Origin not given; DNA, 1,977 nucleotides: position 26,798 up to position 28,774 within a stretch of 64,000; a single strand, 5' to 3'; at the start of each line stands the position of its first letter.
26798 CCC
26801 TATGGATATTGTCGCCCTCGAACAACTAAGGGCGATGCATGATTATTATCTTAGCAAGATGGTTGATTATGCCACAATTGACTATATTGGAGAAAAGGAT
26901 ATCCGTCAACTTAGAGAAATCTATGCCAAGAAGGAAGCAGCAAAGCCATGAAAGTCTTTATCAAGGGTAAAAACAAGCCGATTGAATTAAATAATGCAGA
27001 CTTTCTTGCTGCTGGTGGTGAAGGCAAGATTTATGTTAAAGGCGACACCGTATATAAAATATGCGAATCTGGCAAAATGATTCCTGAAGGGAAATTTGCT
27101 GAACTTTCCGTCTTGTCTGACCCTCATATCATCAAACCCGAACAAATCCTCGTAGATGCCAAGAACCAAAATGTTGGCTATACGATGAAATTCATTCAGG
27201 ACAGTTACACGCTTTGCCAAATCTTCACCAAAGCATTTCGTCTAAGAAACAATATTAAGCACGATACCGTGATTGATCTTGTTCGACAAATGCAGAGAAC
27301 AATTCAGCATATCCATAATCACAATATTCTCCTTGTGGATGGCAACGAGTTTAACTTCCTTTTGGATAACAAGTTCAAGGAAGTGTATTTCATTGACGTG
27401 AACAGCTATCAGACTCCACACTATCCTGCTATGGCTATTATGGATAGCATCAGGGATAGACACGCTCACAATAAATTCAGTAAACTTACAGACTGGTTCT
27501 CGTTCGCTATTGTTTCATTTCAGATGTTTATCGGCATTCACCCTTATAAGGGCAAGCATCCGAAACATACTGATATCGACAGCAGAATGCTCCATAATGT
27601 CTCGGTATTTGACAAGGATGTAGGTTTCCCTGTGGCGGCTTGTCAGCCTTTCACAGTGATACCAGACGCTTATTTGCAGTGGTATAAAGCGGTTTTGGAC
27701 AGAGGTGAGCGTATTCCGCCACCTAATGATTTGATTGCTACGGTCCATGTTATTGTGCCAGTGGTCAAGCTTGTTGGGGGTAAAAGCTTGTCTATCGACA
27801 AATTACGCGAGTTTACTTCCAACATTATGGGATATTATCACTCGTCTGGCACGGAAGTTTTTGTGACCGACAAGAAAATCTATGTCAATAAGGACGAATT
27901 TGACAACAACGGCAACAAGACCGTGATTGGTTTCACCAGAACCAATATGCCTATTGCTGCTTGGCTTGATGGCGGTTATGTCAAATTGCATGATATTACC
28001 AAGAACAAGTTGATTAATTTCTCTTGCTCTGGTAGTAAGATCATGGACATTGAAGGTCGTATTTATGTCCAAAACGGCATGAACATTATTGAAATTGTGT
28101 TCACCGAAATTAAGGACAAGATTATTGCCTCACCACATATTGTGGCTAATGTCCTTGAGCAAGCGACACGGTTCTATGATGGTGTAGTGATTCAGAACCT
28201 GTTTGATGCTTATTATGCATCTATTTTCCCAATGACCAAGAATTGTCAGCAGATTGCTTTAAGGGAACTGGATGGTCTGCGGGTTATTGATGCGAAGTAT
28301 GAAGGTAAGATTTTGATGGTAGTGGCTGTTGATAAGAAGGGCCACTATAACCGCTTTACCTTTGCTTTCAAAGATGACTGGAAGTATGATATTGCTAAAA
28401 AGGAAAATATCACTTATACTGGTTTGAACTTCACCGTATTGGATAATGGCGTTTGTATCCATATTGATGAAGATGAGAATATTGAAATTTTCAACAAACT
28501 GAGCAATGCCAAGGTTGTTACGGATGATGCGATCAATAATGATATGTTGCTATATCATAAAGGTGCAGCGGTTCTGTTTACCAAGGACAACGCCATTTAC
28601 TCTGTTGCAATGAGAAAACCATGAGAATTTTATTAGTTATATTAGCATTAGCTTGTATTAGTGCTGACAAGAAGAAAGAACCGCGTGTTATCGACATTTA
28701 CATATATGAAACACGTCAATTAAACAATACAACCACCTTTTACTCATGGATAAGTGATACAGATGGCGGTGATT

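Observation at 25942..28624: Three-gene module: PP2C-like phosphatase, small protein, kinase-like protein with ~300-aa C-terminal domain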

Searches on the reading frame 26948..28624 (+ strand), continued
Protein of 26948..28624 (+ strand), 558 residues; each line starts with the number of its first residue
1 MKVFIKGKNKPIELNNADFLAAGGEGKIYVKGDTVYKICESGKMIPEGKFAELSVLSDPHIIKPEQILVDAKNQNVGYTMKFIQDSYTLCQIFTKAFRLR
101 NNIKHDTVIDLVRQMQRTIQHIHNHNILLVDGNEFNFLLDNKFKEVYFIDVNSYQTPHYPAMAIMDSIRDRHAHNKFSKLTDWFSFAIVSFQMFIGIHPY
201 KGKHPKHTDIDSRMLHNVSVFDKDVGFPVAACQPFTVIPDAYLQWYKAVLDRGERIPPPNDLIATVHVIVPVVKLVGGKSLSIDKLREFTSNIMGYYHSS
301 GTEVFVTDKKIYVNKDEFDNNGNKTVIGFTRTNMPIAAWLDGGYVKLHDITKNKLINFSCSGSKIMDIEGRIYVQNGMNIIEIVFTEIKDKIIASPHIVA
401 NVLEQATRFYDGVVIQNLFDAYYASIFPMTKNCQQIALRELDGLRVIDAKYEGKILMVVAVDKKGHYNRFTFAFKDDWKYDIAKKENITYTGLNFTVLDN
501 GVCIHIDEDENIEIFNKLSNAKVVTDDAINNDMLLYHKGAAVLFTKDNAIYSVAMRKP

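Call 30: fold_search(model_id=the predicted structure, library=pdb)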
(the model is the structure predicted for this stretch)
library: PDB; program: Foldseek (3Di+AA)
matches with E <= 10: 1982; with E <= 0.001: 1566
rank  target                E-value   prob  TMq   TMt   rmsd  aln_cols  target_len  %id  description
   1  8fo7                  1.6e-08  1.00  0.31  0.16  27.6       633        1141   11  Cryo-EM structure of LRRK2 bound to type I inhibitor LRRK2-IN-1 (released 2024-01-17)
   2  9r2i_C                8.9e-07  1.00  0.33  0.47   5.2       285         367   15  Cryo-EM structure of the complex CDK16:CCNY:14-3-3 (released 2026-03-25)
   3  1h07                  9.4e-07  1.00  0.32  0.58   7.8       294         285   15  CDK2 in complex with a disubstituted 4, 6-bis anilino pyrimidine CDK4 inhibitor (released 2003-07-11)
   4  3niz                  9.9e-07  1.00  0.31  0.56   7.3       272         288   16  Cryptosporidium parvum cyclin-dependent kinase cgd5_2510 with ADP bound. (released 2010-07-28)
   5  6xag_D                1.1e-06  1.00  0.32  0.60   4.9       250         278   17  Apo BRAF dimer bound to 14-3-3 (released 2020-10-07)
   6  3igo                  1.3e-06  1.00  0.32  0.39   5.4       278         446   18  Crystal structure of Cryptosporidium parvum CDPK1, cgd3_920 (released 2009-08-11)
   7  3is5_F                1.5e-06  1.00  0.34  0.65   4.7       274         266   18  Crystal structure of CDPK kinase domain from toxoplasma Gondii, TGME49_018720 (released 2009-10-20)
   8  7qux_A                1.5e-06  1.00  0.28  0.45   8.0       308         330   11  Crystal structure of P7C8 bound to CK2alpha (released 2022-12-28)
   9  5u6y_A                1.5e-06  1.00  0.35  0.41  28.2       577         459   10  Pseudo-atomic model of the CaMKIIa holoenzyme. (released 2017-06-21)
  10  5uq1_A                1.7e-06  1.00  0.34  0.61   7.0       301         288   16  Crystal structure of human Cdk2-Spy1 complex (released 2017-07-05)
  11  9i9k_K                1.8e-06  1.00  0.32  0.61   6.7       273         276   15  Cryo-EM structure of CAK-CDK2 (determined in the presence of ADP-AlFx) (released 2025-10-15)
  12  9gaw_A                1.9e-06  1.00  0.28  0.12  14.7       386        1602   10  High-resolution structure of the Anaphase-promoting complex/cyclosome (APC/C) bound to co-activator Cdh1 (released 2024-08-14)
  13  6q4a                  2.0e-06  1.00  0.32  0.57   9.0       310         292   15  CDK2 in complex with FragLite14 (released 2019-03-20)
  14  8xfy_A                2.2e-06  1.00  0.31  0.56   5.0       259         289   15  The Crystal Structure of RSK2 from Biortus. (released 2024-03-06)
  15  9nyq_A                2.8e-06  1.00  0.33  0.58   6.4       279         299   15  Crystal structure of CDK2/CyclinE1 in complex with Cpd 3 (released 2026-03-04)
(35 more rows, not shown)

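Call 49: find_related_loci(query=A1, collection=viral_contigs, flank=10000)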
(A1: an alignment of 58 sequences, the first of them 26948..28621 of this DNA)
Query A1 (558 aa) in viral_contigs; peptide patterns used: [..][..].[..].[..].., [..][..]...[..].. (x = any residue, [..] = any of these).
228 stretches matched a pattern; 99 encode a relative of the query (tblastn E <= 1e-3); the best 80 are kept; 80 distinct loci.
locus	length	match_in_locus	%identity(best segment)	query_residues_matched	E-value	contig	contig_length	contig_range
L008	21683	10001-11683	69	1-558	0e+0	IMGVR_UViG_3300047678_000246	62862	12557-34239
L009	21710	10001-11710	51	1-557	0e+0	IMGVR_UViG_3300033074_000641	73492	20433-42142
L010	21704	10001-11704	49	1-557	0e+0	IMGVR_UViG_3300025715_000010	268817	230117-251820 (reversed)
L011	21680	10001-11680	49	1-557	0e+0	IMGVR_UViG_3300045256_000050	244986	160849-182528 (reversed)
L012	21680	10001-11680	49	1-557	0e+0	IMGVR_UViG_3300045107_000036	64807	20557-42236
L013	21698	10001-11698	52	1-555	0e+0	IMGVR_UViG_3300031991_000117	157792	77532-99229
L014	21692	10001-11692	46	1-556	1e-160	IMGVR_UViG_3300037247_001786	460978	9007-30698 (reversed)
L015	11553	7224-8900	44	1-556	2e-155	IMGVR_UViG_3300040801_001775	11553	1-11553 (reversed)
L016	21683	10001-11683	43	1-556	5e-154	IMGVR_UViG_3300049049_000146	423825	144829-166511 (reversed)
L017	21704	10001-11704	45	1-557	6e-153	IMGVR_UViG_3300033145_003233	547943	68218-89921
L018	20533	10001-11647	44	1-545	5e-143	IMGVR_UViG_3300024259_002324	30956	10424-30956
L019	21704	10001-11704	42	1-553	4e-142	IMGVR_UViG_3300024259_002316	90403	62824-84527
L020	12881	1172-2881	42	1-557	9e-142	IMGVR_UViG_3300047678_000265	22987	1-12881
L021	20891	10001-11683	40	1-556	4e-139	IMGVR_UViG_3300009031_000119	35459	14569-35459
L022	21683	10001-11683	40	1-556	2e-138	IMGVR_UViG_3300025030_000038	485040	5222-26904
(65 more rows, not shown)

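Call 56: find_related_loci(query=A1, collection=genome_contigs, flank=8000)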
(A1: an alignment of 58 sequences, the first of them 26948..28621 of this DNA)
Query A1 (558 aa) in genome_contigs; peptide patterns used: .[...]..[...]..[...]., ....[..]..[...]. (x = any residue, [..] = any of these).
166 stretches matched a pattern; 123 encode a relative of the query (tblastn E <= 1e-3); the best 80 are kept; 80 distinct loci.
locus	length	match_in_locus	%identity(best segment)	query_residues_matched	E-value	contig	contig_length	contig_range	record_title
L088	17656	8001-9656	42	1-556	4e-155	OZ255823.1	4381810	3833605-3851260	MAG: Capsulimonadaceae bacterium isolate 0e0e4994-cba3-4c6d-b89d-4184e066f449 genome assembly, chromosome: 1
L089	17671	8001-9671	44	1-555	6e-155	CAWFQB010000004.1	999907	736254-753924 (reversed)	MAG: uncultured Chthonomonadaceae bacterium isolate MFD04580.bin.2.50 genome assembly, contig: contig_14443, whole genom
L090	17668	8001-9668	42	1-558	2e-152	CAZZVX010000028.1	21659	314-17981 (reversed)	MAG: Armatimonadota bacterium isolate Brown_J.bin.7 genome assembly, contig: NODE_492_length_21659_cov_5.687836, whole g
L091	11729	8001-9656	41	1-556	2e-151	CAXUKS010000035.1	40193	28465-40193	MAG TPA_asm: uncultured Armatimonadales bacterium isolate public_SRR11456914_metawrap_bin.21 genome assembly, contig: pu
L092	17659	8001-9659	44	1-556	1e-151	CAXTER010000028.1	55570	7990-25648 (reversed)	MAG TPA_asm: uncultured Armatimonadales bacterium isolate private_T1868_metawrap_bin.4 genome assembly, contig: private_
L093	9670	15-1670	42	12-557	6e-151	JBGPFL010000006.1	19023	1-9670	MAG: Blastocatellia bacterium isolate OBJ_0618_7090110_68 k141_847131_length_19023_cov_15.1904, whole genome shotgun seq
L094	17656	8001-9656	41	1-556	2e-150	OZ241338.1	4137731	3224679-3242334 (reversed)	MAG: Capsulimonadaceae bacterium isolate 15159330-1e25-4717-9355-734ddff4dac4 genome assembly, chromosome: 1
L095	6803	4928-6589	43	1-556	2e-150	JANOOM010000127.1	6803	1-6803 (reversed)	MAG: Armatimonadota bacterium isolate VAR_43_metabat_177 VAR_43_k141_1974419, whole genome shotgun sequence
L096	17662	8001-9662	42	1-556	5e-150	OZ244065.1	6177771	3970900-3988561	MAG: Capsulimonadaceae bacterium isolate b96f50d5-ec74-4825-8ec0-1eb044643813 genome assembly, chromosome: 1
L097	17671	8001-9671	43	1-555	2e-149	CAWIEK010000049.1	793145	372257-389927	MAG: uncultured Chthonomonadaceae bacterium isolate MFD04580.bin.1.91 genome assembly, contig: contig_8370, whole genome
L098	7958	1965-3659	42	1-557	1e-149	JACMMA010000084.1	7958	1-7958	MAG: Armatimonadota bacterium isolate ES-bin-63 ES-bin-63-contig-k141_682203, whole genome shotgun sequence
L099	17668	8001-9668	42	1-556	3e-149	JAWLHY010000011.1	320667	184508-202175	MAG: Armatimonadota bacterium isolate 30dZY2.bin.9 NODE_81_length_320667_cov_15.231486, whole genome shotgun sequence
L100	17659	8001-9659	42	1-556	1e-148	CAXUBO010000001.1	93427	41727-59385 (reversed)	MAG TPA_asm: uncultured Armatimonadales bacterium isolate public_SRR14722165_metawrap_bin.3 genome assembly, contig: pub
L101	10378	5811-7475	41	1-555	1e-148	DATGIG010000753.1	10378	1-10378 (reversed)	MAG TPA_asm: Chthonomonadaceae bacterium isolate SMAG_U9801 k141_295421, whole genome shotgun sequence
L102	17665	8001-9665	42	1-555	2e-148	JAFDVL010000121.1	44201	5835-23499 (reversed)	MAG: Acidobacteria bacterium isolate SZAS-15 ACID-KAN-5__121__length-44201, whole genome shotgun sequence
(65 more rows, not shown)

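Call 61: search_protein_families(library=pfam, proteins=[L088:643-2226:+, L088:2553-3866:+, L088:3887-5182:-, L088:5321-6133:+, L088:6345-7088:+, L088:7173-7970:+, L088:9675-10937:+, L088:11565-13037:+, L088:13107-14594:+, L088:15705-17093:-], max_evalue=0.001)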
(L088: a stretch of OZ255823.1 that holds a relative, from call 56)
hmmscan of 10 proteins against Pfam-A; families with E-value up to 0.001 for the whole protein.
L088:643-2226:+ (527 aa): 3 families
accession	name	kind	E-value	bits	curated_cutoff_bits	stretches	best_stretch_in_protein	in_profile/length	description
PF00682.25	HMGL-like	-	1.2e-46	159.6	29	1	5-257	2-243/260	HMGL-like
PF08502.15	LeuA_dimer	-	5.2e-23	81.8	24.9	1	377-520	2-129/131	LeuA allosteric (dimerisation) domain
PF22617.1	HCS_D2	-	2.4e-15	57.1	27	1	292-369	2-78/82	Homocitrate synthase post-HMGL domain-like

L088:2553-3866:+ (437 aa): 1 family
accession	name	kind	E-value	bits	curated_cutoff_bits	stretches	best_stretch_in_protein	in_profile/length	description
PF00079.25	Serpin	-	5.6e-107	358.6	27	1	72-435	2-370/370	Serpin (serine protease inhibitor)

L088:3887-5182:- (431 aa): 8 families
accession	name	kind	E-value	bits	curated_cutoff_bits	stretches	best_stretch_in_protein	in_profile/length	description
PF13493.11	DUF4118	-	2.9e-22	78.9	28.4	1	19-123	1-105/107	Domain of unknown function (DUF4118)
PF13426.13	PAS_9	-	1.1e-16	61.4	27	1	152-257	2-103/103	PAS domain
PF00989.32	PAS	-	9.1e-16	58.3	22.6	1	142-255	2-113/113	PAS fold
PF08448.16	PAS_4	-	9.7e-13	48.8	23.1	1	148-259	2-109/110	PAS fold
PF13581.12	HATPase_c_2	-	6.6e-10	39.5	27.4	1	308-419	7-125/127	Histidine kinase-like ATPase domain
PF02518.31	HATPase_c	-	3.4e-09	37.5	26.4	1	329-419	4-105/111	Histidine kinase-, DNA gyrase B-, and HSP90-like ATPase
PF13188.13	PAS_8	-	2.3e-05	24.6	21.8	1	142-190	2-47/65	PAS domain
PF05231.19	MASE1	-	0.00042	20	29.8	1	22-109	201-288/299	MASE1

L088:5321-6133:+ (270 aa): 0 families

L088:6345-7088:+ (247 aa): 0 families

L088:7173-7970:+ (265 aa): 1 family
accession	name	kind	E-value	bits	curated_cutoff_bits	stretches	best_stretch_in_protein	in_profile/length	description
PF13672.11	PP2C_2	-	5.4e-08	33.1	24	1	19-204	10-178/209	Protein phosphatase 2C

L088:9675-10937:+ (420 aa): 2 families
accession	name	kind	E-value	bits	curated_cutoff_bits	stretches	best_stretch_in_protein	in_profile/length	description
PF04095.22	NAPRTase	-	3.5e-72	243.5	20.8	1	196-419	2-237/239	Nicotinate phosphoribosyltransferase (NAPRTase) family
PF17767.7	NAPRTase_N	-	2.9e-33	115.3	32.6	1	35-158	1-125/125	Nicotinate phosphoribosyltransferase (NAPRTase) N-terminal domain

L088:11565-13037:+ (490 aa): 0 families

L088:13107-14594:+ (495 aa): 1 family
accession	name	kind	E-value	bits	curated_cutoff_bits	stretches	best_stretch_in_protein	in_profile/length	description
PF07690.21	MFS_1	-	6.3e-18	65.2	33.4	1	99-442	5-340/347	Major Facilitator Superfamily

L088:15705-17093:- (462 aa): 3 families
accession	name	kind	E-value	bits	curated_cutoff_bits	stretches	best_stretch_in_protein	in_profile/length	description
PF00009.33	GTP_EFTU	-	3.3e-44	151.2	26.5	1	47-236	3-176/188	Elongation factor Tu GTP binding domain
PF22594.2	GTP-eEF1A_C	-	4.2e-24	85.3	27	1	363-461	2-100/101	GTP-eEF1A C-terminal domain-like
PF01926.29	MMR_HSR1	-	7.7e-08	32.9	21.9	1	108-191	24-112/113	50S ribosome-binding GTPase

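Call 73: search_protein_families(library=padloc, proteins=[L088:6345-7088:+, L088:7173-7970:+, L088:7983-9659:+], max_evalue=0.01)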
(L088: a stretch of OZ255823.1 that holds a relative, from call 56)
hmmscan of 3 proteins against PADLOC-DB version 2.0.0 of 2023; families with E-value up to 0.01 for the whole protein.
L088:6345-7088:+ (247 aa): 0 families

L088:7173-7970:+ (265 aa): 0 families

L088:7983-9659:+ (558 aa): 5 families
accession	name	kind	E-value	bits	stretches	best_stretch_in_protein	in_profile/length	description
PDLC04053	PD-T4-6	-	4.2e-06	24.4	1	101-225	99-231/311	-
PDLC04138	mad6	-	0.00045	17.2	0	54-156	400-495/659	mads_6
PDLC03921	MkoA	-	0.0008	15.1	1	107-163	583-639/1607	-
PDLC04054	PD-T4-6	-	0.0053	14.2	0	96-227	96-235/347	-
PDLC04057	PD-T4-6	-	0.0099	12.9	0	95-209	92-215/443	-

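Call 93: find_encoding_contigs(protein=P0003, flank=5000, max_places=1)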
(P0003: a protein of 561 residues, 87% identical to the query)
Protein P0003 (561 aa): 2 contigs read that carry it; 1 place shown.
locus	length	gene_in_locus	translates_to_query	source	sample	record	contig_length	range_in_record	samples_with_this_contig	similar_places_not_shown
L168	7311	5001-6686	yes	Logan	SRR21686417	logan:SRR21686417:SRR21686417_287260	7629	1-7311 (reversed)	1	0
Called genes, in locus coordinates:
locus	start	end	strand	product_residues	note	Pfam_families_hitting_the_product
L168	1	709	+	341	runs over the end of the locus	?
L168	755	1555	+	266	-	-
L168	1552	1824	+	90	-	-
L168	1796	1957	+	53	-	-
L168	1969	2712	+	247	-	-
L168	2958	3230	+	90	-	-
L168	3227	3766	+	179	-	-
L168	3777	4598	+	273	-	PF13672:PP2C_2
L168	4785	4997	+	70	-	-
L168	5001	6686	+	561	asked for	-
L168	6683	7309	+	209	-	?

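Call 94: find_encoding_contigs(protein=P0004, flank=8000, max_places=1)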
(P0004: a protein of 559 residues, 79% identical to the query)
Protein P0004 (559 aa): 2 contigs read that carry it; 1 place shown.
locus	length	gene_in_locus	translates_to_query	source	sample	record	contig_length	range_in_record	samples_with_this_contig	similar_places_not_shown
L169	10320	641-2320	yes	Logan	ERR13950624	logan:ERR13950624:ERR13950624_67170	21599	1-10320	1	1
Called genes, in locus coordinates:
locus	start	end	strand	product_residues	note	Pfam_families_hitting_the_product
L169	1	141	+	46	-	?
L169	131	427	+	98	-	-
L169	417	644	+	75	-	-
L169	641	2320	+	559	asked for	-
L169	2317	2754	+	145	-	PF24042:DUF7351 (faint)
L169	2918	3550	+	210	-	PF27765:UCP032817-like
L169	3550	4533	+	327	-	-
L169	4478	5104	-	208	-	PF01041:DegT_DnrJ_EryC1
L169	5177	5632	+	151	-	-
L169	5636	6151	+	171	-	-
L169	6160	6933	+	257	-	PF13385:Laminin_G_3 (weak)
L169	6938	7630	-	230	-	PF13385:Laminin_G_3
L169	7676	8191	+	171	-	-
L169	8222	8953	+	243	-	PF09414:RNA_ligase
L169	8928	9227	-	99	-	-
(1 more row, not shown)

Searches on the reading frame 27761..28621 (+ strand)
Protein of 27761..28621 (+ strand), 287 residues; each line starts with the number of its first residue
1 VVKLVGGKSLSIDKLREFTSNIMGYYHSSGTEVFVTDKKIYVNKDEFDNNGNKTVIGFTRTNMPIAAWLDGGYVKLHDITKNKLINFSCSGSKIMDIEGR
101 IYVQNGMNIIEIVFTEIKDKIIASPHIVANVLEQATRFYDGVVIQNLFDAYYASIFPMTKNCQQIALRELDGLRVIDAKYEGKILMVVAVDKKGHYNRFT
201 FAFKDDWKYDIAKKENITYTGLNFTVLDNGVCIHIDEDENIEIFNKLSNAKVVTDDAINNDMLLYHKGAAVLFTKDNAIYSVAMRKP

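Call 62: search_protein_representatives(protein=window:27761-28621:+)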
Query: 287 residues. Proteins with E-value up to 0.001 (for the whole library): 968; up to 1e-10: 698; up to 1e-30: 194. The best 150 are listed.
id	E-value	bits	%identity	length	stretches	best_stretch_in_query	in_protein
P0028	1.0e-81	290.6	47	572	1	2-286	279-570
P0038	1.5e-70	253.9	48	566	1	4-284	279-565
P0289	4.3e-69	249.2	47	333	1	2-286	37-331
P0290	1.3e-60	221.4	80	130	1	158-287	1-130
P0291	8.3e-59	215.4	39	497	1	7-283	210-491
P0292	1.9e-58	214.2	42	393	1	19-286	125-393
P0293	1.6e-55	204.6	43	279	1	20-286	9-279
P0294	2.2e-55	204.2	40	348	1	3-285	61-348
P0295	2.8e-55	203.8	40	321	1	3-286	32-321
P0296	3.8e-55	203.4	42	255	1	36-285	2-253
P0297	8.5e-55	202.3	39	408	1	3-284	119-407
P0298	4.1e-53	196.7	52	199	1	95-286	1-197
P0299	8.2e-53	195.8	49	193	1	98-285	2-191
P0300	3.8e-52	193.6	39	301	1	11-284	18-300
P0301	4.7e-52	193.3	41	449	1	4-287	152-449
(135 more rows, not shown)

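Call 64: predict_structure(alignment_id=A5)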
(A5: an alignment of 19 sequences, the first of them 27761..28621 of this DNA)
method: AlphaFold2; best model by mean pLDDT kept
length: 287 residues; sequences in the alignment: 19
mean_pLDDT: 91.7   pTM: 0.88
mean pLDDT of the five models: 91.7, 91.3, 91.0, 90.8, 90.7
residues with pLDDT >= 90: 232; 70-90: 47; 50-70: 4; < 50: 4
segments of 3 or more residues with pLDDT < 50: 1-4
pLDDT, mean of each block of 10 residues (from residue 1): 59 90 92 93 92 91 95 95 93 94 97 93 96 95 94 95 96 96 96 96 94 94 93 93 86 87 90 92 80
secondary structure, 60 per line:
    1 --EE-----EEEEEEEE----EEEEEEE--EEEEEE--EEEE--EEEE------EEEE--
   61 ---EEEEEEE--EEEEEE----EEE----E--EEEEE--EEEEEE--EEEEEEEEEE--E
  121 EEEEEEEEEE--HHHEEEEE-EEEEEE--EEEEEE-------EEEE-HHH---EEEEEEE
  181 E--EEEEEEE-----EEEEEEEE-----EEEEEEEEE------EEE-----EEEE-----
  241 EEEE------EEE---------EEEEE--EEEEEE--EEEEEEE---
elements in order: E10-17 E22-28 E31-36 E39-42 E45-48 E55-58 E64-70 E73-78 E83-85 E93-97 E100-105 E108-117 E120-130 E136-140 E142-147 E150-155 E163-166 E174-181 E184-190 E196-203 E209-217 E224-226 E232-235 E241-244 E251-253 E263-267 E270-275 E278-284
